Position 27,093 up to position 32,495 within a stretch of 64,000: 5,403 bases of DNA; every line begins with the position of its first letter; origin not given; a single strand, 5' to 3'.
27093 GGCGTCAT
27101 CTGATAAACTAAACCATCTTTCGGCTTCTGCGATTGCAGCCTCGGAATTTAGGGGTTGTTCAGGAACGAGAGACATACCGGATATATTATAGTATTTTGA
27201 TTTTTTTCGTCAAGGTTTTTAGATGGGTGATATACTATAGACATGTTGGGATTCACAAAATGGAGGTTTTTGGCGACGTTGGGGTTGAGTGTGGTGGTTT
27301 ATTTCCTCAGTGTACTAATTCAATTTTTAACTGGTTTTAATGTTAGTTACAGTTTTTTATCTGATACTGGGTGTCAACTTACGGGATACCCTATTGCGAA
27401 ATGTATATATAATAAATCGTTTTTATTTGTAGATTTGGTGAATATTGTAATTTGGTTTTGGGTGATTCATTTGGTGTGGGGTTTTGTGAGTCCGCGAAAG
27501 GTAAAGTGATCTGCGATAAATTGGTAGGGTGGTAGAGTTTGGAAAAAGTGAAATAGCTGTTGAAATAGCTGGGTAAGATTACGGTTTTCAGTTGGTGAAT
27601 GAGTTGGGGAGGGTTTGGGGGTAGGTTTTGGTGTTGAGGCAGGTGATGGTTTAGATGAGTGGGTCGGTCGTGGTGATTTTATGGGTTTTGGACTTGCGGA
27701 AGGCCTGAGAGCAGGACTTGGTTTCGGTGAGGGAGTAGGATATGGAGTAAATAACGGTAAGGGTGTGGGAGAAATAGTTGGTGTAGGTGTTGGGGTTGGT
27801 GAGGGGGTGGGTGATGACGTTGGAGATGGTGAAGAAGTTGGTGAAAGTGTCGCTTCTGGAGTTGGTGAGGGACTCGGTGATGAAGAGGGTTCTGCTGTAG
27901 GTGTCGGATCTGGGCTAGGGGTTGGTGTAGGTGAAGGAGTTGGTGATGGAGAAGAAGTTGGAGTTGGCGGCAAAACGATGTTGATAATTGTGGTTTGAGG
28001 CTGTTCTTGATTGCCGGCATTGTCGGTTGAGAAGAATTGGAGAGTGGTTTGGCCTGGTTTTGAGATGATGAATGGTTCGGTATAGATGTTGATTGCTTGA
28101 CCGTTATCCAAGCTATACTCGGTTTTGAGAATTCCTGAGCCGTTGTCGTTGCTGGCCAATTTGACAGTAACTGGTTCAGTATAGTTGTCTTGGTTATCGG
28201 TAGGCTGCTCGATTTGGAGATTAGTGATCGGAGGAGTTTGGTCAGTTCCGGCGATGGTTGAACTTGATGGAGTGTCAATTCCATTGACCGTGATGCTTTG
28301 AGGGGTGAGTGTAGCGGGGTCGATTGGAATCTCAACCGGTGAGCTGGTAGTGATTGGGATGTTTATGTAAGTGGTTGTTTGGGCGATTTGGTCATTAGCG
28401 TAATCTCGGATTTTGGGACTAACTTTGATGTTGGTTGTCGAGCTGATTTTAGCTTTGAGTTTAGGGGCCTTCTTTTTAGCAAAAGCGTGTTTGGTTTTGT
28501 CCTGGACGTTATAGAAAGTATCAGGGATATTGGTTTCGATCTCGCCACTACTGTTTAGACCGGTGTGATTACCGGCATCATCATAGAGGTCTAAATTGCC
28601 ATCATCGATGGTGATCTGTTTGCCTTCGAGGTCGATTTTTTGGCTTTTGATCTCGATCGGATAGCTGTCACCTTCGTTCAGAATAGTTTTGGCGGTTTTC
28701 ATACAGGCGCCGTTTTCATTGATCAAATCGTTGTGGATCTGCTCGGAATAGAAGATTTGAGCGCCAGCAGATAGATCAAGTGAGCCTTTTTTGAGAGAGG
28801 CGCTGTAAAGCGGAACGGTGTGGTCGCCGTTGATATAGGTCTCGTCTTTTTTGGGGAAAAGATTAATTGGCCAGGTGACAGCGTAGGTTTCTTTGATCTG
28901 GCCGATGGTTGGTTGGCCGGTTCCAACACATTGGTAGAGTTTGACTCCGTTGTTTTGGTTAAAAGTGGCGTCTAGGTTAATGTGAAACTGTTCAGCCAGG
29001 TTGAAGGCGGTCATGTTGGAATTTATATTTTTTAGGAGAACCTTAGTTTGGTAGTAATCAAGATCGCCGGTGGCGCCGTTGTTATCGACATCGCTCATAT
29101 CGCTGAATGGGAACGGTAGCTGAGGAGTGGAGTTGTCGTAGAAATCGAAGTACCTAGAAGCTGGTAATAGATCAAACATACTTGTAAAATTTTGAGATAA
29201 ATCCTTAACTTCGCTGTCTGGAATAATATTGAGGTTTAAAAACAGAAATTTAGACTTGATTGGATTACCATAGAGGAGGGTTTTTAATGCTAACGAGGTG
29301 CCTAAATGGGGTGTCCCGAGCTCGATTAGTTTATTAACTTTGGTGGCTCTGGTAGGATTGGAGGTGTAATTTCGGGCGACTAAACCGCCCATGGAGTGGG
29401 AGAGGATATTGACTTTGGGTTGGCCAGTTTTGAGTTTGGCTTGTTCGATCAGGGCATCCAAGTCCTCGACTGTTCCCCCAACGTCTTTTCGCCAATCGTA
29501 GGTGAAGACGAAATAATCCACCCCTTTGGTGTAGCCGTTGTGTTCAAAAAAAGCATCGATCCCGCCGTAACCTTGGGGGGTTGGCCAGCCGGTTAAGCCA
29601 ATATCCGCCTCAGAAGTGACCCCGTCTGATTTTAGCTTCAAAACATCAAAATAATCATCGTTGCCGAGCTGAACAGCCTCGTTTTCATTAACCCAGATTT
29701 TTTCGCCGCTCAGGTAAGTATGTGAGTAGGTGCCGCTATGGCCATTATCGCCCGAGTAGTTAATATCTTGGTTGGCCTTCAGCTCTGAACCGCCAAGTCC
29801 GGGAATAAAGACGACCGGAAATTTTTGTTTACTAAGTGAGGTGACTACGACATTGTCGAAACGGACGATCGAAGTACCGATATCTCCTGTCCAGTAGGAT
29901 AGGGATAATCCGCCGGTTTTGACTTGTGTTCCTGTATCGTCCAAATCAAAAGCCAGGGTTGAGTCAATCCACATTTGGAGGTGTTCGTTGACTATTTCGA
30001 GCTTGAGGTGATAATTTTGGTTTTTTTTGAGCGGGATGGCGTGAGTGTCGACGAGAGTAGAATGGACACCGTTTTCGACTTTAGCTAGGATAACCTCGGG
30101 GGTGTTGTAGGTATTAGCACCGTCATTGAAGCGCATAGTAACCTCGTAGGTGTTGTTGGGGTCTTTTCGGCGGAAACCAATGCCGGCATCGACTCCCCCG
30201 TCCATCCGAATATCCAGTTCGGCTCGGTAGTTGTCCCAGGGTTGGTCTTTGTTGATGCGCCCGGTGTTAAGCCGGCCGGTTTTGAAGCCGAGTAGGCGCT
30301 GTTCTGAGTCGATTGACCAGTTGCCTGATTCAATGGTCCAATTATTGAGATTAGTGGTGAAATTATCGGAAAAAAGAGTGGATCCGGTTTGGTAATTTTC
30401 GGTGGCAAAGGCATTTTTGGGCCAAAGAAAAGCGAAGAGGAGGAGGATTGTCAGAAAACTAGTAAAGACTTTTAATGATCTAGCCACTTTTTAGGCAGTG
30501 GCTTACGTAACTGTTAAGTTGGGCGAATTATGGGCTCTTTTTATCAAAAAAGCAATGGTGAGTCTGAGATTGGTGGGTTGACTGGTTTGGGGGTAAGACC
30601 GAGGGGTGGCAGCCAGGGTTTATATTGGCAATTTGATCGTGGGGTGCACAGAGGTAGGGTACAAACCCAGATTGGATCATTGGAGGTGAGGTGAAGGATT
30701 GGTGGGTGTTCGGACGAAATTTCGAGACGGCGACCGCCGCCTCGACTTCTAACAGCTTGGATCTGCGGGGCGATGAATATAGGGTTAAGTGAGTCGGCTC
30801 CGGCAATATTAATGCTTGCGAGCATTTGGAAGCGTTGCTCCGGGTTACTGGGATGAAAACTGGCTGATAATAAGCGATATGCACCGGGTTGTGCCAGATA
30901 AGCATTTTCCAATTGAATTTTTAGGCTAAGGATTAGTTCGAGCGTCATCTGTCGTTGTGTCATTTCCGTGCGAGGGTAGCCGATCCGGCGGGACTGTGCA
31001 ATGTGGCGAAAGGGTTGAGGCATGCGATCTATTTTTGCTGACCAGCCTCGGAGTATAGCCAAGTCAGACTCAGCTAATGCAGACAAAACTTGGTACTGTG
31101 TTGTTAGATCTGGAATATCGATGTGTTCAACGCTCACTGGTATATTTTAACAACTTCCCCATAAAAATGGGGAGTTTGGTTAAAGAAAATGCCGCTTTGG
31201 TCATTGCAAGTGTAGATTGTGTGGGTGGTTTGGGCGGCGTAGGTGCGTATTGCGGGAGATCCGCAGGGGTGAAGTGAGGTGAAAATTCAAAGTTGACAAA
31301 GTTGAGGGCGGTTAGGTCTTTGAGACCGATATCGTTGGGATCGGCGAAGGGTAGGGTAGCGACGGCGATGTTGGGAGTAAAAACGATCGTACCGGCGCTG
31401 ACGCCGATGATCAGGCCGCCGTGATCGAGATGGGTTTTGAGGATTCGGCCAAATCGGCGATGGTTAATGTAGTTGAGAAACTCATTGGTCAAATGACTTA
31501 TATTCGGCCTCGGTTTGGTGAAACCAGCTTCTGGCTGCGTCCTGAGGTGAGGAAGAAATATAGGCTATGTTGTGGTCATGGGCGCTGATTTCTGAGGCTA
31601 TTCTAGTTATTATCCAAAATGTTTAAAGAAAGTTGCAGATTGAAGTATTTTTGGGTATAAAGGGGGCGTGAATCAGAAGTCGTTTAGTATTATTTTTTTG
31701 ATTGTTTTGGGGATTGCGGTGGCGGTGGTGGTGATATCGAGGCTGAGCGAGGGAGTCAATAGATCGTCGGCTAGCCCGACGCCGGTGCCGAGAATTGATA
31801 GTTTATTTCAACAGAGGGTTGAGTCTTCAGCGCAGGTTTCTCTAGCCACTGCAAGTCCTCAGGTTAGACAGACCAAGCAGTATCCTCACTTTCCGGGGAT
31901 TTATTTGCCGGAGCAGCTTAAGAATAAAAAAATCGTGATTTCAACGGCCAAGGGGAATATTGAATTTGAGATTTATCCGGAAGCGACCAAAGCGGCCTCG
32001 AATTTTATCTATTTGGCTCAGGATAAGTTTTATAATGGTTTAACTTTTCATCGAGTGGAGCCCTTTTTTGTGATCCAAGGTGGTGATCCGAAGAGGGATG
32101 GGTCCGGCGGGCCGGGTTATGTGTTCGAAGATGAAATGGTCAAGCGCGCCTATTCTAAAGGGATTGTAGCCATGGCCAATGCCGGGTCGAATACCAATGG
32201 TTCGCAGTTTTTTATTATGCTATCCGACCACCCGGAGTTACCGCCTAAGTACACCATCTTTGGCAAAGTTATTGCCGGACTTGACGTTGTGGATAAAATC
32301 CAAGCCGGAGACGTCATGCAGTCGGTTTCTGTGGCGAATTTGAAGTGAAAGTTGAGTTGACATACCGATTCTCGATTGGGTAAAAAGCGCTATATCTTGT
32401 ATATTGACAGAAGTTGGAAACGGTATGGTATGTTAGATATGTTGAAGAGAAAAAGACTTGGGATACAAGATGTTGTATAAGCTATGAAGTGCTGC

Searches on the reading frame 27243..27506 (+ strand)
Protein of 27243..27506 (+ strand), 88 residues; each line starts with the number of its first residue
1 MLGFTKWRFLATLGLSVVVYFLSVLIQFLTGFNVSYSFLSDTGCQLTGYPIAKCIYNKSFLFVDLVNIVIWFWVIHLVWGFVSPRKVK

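Call 6: search_protein_families(library=pfam, proteins=[window:27243-27506:+], max_evalue=0.1)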
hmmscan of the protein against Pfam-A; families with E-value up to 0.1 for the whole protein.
window:27243-27506:+ (88 aa): 0 families

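Call 7: search_protein_families(library=ncbifam, proteins=[window:27243-27506:+], max_evalue=0.1)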
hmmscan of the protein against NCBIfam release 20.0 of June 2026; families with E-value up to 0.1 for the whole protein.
window:27243-27506:+ (88 aa): 1 family
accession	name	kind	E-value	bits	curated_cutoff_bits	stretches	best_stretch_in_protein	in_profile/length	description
NF000277.1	qac_SMR_G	exception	0.064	13.6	200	1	3-69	25-91/107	quaternary ammonium compound efflux SMR transporter QacG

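Call 52: search_protein_families(library=padloc, proteins=[window:27243-27506:+], max_evalue=0.1)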
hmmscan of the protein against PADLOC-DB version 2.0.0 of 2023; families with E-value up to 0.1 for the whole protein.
window:27243-27506:+ (88 aa): 0 families

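Call 53: search_protein_families(library=phrogs, proteins=[window:27243-27506:+], max_evalue=0.1)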
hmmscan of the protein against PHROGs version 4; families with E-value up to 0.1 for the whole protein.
window:27243-27506:+ (88 aa): 0 families

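Call 64: find_related_loci(query=A6, collection=viral_contigs, flank=8000)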
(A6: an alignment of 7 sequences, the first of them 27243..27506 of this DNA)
Query A6 (88 aa) in viral_contigs; peptide patterns used: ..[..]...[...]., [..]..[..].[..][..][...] (x = any residue, [..] = any of these).
168 stretches matched a pattern, but none encodes a relative of the query by tblastn (E <= 1e-3).

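Call 68: search_protein_families(library=pfam, alignment_id=A6, max_evalue=5)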
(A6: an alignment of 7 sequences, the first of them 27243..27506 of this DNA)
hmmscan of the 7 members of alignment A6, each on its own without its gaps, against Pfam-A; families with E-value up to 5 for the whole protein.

A. member 1, window:27243-27506:+ (88 aa): 0 families

B. families by the number of members that match (of 7 scanned): 3 families
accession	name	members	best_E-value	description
PF17272.7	DUF5337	1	0.022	Family of unknown function (DUF5337)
PF03058.19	Sar8_2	1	0.17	Sar8.2 family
PF16491.10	Peptidase_M48_N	1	0.3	CAAX prenyl protease N-terminal, five membrane helices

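Call 69: search_solved_structures(query=A6, max_evalue=5)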
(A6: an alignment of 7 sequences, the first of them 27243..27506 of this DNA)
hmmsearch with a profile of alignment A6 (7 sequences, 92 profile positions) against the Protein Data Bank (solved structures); distinct sequences matched with E-value up to 5: 0.

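Call 76: predict_structure(alignment_id=A6)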
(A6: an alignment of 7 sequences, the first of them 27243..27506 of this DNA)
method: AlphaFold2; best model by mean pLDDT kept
length: 88 residues; sequences in the alignment: 7
mean_pLDDT: 66.6   pTM: 0.47
mean pLDDT of the five models: 66.6, 64.2, 64.0, 62.3, 61.6
residues with pLDDT >= 90: 0; 70-90: 44; 50-70: 33; < 50: 11
segments of 3 or more residues with pLDDT < 50: 36-41
pLDDT, mean of each block of 10 residues (from residue 1): 69 82 74 50 52 55 75 79 63
secondary structure, 60 per line:
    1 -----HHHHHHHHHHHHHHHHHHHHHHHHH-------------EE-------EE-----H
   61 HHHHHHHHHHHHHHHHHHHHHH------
elements in order: H6-30 H60-82

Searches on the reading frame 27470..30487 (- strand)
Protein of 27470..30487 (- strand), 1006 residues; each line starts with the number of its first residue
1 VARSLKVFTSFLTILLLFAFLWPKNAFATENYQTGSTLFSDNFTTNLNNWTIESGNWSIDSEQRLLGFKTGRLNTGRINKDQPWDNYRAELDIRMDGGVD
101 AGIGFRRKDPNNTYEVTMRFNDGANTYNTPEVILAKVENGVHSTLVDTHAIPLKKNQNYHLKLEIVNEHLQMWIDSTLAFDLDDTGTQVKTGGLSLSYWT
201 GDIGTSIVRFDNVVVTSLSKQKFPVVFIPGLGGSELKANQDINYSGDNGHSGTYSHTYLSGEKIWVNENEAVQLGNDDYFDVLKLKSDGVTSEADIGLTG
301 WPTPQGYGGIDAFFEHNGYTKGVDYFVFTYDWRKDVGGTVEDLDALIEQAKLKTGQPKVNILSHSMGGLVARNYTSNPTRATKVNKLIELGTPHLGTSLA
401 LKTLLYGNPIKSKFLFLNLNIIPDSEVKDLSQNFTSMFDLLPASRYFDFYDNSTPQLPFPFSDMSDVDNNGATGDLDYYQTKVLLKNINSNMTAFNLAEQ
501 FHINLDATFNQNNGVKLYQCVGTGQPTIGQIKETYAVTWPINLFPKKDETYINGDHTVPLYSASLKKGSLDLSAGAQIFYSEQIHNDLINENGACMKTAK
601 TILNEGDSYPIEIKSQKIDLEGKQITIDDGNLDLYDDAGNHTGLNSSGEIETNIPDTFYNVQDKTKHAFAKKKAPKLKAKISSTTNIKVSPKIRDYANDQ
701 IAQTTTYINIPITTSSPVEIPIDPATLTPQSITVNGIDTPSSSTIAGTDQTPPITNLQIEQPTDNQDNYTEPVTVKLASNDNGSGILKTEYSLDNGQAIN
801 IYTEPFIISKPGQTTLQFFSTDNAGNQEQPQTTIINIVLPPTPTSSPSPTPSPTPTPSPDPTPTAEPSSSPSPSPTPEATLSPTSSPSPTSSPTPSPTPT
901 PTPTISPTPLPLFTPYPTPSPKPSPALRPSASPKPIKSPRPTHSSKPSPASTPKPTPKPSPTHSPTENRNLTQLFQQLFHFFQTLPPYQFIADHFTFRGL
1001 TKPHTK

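Call 6: search_protein_families(library=pfam, proteins=[window:27470-30487:-], max_evalue=0.1)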
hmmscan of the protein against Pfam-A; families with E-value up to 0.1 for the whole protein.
window:27470-30487:- (1006 aa): 10 families
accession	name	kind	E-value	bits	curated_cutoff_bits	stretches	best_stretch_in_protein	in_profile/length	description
PF02450.21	LCAT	-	1.1e-13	51.7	21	1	315-507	77-292/392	Lecithin:cholesterol acyltransferase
PF07819.20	PGAP1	-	1.7e-09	38.2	24.3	1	223-401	5-136/233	PGAP1-like alpha/beta domain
PF00561.26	Abhydrolase_1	-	5.8e-07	29.9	25.8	1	339-405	51-117/245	alpha/beta hydrolase fold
PF24096.1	DUF7379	-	7.3e-07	29.8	33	1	338-402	49-120/191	Domain of unknown function (DUF7379)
PF06439.18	3keto-disac_hyd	-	3.3e-06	27.7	26.8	1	45-215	9-186/187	3-keto-disaccharide hydrolase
PF12146.15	Hydrolase_4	-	1e-05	25.4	27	1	339-392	58-109/239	Serine aminopeptidase, S33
PF02089.21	Palm_thioest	-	0.00017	21.8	26.8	1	344-399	59-115/254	Palmitoyl protein thioesterase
PF05057.20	DUF676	-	0.0003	20.8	20.3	1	351-493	71-208/217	Putative serine esterase (DUF676)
PF01674.24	Lipase_2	-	0.0027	17.7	20.3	1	339-378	57-96/219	Lipase (class 2)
PF06028.17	DUF915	-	0.0063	16.3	22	0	355-394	101-143/255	Alpha/beta hydrolase of unknown function (DUF915)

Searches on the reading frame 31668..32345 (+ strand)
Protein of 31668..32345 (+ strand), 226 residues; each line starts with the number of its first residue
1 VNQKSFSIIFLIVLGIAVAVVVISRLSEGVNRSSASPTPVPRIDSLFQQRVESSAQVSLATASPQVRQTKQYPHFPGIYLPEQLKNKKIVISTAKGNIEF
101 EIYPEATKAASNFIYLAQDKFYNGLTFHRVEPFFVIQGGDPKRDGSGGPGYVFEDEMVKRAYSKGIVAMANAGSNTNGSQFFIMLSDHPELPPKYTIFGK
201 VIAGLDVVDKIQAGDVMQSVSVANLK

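Call 73: search_protein_families(library=pfam, proteins=[window:31668-32345:+], max_evalue=0.001)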
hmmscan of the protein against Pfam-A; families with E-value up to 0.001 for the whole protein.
window:31668-32345:+ (226 aa): 1 family
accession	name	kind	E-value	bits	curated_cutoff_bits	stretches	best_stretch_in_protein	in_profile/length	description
PF00160.26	Pro_isomerase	-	3.5e-39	135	21.7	1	89-218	2-144/159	Cyclophilin type peptidyl-prolyl cis-trans isomerase/CLD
